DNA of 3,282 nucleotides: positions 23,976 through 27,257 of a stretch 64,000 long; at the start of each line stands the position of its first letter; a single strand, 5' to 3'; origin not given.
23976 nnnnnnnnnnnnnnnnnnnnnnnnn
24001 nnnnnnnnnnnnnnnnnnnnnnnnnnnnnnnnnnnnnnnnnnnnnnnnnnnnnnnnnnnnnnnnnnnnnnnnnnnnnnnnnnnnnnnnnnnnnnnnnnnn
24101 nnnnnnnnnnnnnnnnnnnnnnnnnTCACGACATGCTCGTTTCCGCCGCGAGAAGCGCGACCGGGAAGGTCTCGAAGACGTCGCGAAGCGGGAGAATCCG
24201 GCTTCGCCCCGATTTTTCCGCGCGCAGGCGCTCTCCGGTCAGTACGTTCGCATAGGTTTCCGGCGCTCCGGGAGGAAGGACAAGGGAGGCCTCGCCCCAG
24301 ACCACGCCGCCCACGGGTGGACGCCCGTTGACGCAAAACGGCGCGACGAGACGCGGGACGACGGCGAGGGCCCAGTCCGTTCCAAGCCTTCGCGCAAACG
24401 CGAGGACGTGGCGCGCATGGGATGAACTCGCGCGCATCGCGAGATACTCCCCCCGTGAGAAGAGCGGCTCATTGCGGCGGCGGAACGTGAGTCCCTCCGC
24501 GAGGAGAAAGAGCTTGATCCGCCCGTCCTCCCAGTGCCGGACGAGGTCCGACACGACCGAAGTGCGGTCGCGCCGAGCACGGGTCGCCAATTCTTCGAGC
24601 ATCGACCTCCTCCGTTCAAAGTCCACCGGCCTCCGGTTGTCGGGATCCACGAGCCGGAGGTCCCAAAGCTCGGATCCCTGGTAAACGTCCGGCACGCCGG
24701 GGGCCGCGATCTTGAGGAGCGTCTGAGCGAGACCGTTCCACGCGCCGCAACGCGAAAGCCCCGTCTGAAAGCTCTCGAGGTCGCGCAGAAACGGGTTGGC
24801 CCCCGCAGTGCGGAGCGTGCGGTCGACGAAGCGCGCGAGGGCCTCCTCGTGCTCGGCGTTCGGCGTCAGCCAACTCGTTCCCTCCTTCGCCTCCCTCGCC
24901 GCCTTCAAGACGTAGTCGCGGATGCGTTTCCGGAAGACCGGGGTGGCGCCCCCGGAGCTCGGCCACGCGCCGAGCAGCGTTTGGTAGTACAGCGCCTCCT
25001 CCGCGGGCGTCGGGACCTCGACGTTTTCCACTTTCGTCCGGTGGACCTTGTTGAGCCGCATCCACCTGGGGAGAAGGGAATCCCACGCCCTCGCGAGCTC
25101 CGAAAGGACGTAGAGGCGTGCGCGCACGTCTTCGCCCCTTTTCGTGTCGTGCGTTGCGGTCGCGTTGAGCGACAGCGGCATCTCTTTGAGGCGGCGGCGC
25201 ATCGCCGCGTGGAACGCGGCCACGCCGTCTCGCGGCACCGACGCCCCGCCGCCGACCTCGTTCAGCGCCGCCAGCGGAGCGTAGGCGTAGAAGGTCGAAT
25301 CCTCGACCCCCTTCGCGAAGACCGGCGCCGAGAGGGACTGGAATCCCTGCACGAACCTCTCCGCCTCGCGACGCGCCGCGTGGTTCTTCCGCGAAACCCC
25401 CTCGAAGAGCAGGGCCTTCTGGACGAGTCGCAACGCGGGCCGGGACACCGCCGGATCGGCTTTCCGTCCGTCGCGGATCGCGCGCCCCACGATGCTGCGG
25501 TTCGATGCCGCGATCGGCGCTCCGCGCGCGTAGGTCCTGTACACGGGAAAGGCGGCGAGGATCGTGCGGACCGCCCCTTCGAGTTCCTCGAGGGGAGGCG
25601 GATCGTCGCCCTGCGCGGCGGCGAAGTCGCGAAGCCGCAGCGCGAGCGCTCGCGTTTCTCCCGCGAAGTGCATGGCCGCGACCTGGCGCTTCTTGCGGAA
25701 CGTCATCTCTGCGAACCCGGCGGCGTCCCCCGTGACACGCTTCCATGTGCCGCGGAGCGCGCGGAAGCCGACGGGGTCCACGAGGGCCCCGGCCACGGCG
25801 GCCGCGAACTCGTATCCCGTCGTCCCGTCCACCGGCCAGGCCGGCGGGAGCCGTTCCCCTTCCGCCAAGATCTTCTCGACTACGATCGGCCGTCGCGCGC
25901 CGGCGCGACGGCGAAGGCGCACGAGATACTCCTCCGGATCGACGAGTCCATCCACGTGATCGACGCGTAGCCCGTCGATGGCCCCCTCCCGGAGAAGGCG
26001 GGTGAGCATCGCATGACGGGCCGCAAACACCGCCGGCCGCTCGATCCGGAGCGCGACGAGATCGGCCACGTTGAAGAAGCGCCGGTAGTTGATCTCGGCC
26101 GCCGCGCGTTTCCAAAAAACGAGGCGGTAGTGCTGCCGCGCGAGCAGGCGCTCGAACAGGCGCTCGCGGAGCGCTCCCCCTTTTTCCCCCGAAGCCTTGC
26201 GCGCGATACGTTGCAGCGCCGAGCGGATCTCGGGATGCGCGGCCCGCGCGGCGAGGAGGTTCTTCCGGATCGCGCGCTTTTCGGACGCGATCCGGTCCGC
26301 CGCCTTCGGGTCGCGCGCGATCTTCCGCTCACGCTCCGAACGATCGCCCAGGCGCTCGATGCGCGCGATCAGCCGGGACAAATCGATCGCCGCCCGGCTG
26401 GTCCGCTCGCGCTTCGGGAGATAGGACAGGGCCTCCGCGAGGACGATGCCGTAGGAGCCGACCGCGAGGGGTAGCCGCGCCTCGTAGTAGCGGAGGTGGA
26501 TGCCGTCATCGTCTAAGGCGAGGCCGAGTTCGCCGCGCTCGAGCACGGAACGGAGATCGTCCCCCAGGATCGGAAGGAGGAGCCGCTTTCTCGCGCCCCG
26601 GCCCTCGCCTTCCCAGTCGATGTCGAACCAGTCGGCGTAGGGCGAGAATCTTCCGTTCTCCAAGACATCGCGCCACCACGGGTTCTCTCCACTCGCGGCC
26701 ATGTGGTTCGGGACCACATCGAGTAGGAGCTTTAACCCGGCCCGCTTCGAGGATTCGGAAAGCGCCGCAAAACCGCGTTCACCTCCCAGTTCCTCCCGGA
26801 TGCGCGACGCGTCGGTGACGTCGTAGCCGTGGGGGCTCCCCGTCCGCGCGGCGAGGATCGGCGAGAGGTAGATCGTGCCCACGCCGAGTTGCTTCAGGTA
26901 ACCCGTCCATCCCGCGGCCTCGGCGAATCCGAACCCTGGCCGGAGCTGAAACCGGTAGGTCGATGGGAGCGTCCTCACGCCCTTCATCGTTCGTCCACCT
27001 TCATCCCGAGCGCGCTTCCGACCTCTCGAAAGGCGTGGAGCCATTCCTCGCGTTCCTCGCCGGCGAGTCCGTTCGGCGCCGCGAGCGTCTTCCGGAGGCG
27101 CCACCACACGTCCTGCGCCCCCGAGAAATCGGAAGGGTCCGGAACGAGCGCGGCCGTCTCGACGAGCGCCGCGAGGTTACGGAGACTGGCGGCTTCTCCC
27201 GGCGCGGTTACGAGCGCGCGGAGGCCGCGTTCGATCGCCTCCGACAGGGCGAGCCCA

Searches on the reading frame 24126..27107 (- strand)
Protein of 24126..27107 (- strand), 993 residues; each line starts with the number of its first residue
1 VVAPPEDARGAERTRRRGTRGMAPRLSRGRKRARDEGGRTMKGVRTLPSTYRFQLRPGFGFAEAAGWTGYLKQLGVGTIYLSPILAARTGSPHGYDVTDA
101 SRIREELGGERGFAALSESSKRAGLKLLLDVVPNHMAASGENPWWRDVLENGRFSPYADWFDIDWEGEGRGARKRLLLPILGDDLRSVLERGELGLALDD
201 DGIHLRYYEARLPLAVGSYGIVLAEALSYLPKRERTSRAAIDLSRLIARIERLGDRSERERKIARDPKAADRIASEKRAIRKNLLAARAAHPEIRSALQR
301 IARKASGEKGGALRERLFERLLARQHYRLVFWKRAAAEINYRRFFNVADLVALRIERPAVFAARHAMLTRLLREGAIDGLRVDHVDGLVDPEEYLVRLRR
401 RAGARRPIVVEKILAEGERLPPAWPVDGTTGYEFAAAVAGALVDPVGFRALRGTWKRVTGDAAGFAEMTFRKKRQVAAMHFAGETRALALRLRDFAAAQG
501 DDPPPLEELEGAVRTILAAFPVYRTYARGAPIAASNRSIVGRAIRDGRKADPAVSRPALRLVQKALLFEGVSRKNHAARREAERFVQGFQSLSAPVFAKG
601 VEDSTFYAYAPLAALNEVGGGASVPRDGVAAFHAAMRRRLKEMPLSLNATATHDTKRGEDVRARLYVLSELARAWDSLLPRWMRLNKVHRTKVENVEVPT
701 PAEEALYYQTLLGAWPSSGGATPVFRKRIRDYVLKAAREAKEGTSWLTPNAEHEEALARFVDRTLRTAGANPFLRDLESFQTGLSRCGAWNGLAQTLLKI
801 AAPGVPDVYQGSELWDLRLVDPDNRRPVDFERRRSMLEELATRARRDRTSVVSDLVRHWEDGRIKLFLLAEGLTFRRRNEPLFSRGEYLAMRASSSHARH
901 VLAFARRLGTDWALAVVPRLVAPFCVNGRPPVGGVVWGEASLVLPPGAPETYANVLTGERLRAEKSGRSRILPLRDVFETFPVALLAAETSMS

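Call 7: search_protein_families(library=pfam, proteins=[window:24126-27107:-], max_evalue=0.001)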
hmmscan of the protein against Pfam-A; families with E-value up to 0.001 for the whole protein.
window:24126-27107:- (993 aa): 1 family
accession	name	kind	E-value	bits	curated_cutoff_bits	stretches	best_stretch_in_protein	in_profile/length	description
PF00128.31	Alpha-amylase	-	4.5e-22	79.3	22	1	70-163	27-116/446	Alpha amylase, catalytic domain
